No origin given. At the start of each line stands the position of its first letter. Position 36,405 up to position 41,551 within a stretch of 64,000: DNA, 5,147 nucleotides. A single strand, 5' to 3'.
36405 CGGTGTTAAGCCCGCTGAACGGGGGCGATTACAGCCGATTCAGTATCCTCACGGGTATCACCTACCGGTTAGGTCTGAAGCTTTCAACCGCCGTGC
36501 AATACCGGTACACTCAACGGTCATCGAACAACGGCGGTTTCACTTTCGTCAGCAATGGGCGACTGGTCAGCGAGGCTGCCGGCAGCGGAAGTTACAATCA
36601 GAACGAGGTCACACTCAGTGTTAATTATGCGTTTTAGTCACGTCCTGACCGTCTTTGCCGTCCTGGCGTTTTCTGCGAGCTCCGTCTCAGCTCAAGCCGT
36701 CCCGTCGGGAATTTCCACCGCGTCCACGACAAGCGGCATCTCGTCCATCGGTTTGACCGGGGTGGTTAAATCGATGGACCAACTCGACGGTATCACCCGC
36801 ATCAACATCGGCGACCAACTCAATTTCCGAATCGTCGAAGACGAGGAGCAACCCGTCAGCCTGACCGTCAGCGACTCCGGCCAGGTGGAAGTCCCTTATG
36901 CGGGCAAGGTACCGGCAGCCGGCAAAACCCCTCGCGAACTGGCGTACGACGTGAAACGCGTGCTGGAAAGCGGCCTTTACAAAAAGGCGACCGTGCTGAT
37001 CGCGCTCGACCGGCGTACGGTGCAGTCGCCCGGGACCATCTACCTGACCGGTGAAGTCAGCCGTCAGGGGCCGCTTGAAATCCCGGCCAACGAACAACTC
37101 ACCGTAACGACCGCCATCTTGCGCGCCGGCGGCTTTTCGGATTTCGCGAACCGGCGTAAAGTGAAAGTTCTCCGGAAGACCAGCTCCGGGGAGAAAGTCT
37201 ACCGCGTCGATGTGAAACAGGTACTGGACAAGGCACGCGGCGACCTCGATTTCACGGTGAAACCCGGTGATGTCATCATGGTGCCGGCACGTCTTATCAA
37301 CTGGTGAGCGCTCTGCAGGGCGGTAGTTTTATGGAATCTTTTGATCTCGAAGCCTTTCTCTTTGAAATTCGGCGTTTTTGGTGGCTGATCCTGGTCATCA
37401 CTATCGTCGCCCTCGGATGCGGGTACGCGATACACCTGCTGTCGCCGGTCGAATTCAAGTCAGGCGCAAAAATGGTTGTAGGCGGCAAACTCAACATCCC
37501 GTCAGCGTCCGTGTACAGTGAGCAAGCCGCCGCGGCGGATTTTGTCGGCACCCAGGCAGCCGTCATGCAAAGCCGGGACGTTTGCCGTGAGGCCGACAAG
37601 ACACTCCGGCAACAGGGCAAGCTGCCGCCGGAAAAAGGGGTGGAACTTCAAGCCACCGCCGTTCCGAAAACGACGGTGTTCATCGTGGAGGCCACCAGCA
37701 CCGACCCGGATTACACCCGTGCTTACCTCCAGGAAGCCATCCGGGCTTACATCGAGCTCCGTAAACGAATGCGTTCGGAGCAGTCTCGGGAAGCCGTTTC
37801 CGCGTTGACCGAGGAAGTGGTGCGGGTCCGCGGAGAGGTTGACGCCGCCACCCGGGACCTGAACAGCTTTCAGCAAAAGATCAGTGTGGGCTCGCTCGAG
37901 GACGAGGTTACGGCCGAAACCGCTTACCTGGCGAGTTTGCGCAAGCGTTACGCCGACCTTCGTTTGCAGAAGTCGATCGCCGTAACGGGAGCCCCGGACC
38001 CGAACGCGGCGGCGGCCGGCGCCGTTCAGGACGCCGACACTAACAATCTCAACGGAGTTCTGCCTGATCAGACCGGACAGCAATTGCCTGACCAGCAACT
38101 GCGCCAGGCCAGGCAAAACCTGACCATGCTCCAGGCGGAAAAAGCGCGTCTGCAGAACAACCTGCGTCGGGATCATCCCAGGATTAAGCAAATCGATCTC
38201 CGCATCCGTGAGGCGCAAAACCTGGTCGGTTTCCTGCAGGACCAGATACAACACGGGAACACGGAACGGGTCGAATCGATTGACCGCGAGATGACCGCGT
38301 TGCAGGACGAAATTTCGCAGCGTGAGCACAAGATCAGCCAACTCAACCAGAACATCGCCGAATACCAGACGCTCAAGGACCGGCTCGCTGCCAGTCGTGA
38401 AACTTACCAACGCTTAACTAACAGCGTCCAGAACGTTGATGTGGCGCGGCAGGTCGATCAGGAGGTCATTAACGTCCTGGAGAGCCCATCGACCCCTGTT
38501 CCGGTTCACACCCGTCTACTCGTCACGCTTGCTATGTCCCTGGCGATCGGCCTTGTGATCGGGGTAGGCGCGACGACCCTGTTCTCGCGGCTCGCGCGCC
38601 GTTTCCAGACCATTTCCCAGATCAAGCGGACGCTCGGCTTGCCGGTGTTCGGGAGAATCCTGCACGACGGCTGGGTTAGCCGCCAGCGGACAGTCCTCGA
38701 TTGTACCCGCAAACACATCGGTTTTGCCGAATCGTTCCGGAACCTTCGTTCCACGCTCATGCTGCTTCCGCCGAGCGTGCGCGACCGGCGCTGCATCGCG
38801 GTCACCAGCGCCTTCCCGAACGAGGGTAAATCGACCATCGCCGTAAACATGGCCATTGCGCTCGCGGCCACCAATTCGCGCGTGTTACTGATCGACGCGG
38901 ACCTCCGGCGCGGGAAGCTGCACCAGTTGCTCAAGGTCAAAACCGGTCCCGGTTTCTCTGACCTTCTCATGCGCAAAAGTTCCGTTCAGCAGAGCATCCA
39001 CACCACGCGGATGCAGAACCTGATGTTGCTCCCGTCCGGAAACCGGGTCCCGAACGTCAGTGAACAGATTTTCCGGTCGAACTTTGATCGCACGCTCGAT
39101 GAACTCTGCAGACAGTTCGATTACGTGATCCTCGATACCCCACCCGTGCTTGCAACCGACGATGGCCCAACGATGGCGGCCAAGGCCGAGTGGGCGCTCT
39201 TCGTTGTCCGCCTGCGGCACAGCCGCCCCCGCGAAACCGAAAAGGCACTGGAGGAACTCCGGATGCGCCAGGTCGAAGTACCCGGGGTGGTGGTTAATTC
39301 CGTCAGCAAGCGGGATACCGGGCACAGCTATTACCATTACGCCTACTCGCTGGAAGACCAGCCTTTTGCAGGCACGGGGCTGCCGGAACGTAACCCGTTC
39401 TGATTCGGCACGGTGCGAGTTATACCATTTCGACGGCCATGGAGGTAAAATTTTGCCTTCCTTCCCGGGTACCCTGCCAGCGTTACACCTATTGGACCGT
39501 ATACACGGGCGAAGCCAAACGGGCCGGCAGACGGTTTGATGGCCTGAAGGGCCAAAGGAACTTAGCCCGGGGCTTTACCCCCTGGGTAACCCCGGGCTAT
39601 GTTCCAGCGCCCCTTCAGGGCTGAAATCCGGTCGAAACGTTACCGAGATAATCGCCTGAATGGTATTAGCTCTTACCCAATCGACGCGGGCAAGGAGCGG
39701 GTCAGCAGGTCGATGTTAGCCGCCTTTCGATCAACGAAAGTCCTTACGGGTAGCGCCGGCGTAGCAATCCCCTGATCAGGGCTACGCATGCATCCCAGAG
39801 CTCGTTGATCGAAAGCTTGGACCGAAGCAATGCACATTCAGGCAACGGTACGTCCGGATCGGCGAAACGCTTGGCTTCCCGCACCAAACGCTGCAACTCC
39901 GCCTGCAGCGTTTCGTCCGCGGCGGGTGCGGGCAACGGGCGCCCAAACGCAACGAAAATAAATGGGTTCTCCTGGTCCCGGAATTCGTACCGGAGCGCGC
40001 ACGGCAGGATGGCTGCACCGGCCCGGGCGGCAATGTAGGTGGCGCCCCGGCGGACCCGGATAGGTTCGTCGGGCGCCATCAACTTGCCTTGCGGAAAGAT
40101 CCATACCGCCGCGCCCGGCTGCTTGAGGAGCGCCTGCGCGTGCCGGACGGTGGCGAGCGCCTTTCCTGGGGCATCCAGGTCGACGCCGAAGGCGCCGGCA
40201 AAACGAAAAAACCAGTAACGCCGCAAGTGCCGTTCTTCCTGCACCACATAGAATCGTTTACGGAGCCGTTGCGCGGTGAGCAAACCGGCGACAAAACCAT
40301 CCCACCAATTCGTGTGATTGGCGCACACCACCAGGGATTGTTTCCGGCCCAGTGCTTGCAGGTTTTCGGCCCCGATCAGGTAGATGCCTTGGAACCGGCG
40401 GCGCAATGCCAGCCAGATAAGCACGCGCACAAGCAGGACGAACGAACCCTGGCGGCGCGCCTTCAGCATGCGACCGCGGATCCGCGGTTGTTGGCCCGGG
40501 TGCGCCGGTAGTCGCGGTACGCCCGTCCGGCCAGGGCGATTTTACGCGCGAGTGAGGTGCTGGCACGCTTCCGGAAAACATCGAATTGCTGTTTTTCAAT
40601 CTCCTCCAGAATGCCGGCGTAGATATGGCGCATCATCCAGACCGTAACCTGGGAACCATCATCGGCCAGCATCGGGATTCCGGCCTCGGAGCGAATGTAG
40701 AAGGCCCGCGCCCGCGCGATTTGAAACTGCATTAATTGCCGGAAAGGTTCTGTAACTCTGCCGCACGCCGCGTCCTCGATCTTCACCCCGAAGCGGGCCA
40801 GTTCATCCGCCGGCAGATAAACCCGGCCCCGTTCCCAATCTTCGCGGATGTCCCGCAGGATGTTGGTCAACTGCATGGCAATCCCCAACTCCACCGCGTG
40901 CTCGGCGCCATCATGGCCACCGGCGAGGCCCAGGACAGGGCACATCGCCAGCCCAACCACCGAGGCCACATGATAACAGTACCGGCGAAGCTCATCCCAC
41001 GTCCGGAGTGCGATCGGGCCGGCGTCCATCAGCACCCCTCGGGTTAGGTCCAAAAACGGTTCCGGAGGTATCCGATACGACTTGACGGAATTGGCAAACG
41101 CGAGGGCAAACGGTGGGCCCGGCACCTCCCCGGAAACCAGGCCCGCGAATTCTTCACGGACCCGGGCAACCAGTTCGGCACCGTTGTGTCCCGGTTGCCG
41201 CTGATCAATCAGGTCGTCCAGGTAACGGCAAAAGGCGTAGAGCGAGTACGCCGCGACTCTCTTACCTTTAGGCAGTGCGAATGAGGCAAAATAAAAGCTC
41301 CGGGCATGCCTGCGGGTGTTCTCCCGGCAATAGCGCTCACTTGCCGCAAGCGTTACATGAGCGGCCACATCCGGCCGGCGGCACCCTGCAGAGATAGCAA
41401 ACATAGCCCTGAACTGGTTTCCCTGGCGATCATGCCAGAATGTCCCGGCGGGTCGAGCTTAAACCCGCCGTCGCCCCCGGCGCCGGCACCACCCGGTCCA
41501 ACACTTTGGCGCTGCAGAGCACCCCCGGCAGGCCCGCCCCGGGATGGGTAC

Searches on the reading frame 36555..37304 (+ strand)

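Call 43: search_protein_families(library=pfam, proteins=[window:36555-37304:+], max_evalue=0.0001)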
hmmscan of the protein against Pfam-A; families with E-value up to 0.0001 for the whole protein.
window:36555-37304:+ (250 aa): 3 families
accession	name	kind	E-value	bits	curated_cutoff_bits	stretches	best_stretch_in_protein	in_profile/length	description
PF02563.21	Poly_export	-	4e-12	46.6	28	1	82-149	8-74/77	Polysaccharide biosynthesis/export protein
PF22461.2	SLBB_2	-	6.5e-10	39.4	27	1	162-243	3-79/79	SLBB domain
PF10531.15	SLBB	-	1.1e-08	35.1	27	1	162-218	2-54/55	SLBB domain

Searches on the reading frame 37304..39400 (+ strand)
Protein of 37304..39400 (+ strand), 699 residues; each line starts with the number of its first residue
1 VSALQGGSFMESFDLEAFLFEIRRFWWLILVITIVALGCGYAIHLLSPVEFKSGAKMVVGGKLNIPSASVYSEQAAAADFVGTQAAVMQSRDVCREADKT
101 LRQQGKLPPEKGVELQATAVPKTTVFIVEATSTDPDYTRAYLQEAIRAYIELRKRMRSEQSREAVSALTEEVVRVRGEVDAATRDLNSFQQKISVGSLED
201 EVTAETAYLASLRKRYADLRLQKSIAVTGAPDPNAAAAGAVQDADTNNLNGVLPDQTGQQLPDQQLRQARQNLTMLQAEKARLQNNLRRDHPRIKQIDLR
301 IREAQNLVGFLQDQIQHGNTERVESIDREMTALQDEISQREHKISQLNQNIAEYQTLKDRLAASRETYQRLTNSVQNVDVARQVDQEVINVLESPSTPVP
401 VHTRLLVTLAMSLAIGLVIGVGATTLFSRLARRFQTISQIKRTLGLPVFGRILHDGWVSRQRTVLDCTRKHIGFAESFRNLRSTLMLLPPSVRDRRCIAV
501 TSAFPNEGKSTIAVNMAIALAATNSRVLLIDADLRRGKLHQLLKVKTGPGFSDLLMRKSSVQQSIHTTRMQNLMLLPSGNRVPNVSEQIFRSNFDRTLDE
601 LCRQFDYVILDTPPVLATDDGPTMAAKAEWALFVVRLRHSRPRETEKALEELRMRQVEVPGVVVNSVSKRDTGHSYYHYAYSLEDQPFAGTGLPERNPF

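Call 43: search_protein_families(library=pfam, proteins=[window:37304-39400:+], max_evalue=0.0001)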
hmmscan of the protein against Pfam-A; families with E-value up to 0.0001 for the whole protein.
window:37304-39400:+ (699 aa): 6 families
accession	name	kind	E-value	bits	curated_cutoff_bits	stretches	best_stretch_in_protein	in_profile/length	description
PF13614.12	AAA_31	-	9.5e-15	55.4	27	1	498-617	4-130/177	AAA domain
PF01656.29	CbiA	-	2.4e-09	37.7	25.4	1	499-696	2-112/125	CobQ/CobB/MinD/ParA nucleotide binding domain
PF10609.15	ParA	-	1.1e-08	35.3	27.1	1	496-665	4-173/246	NUBPL iron-transfer P-loop NTPase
PF02706.20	Wzz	-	4.7e-07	30.5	25.5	1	12-96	2-86/91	Chain length determinant protein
PF09140.17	MipZ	-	4.1e-06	26.7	20.7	1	507-613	12-108/262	ATPase MipZ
PF06564.18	CBP_BcsQ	-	8.6e-05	22.6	21.3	0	507-615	13-126/234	Cellulose biosynthesis protein BcsQ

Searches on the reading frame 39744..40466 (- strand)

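Call 65: search_protein_families(library=pfam, proteins=[window:39744-40466:-], max_evalue=0.0001)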
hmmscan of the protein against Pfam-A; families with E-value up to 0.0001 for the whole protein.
window:39744-40466:- (240 aa): 1 family
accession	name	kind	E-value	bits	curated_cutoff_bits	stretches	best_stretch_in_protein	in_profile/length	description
PF01553.26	Acyltransferase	-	4.8e-15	56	23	1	32-158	6-131/132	Acyltransferase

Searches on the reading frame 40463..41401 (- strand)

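Call 65: search_protein_families(library=pfam, proteins=[window:40463-41401:-], max_evalue=0.0001)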
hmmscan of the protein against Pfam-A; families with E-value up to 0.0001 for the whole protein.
window:40463-41401:- (312 aa): 1 family
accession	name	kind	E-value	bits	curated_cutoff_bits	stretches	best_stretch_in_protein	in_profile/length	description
PF00494.24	SQS_PSY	-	7.6e-76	255.7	26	1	30-285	2-262/263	Squalene/phytoene synthase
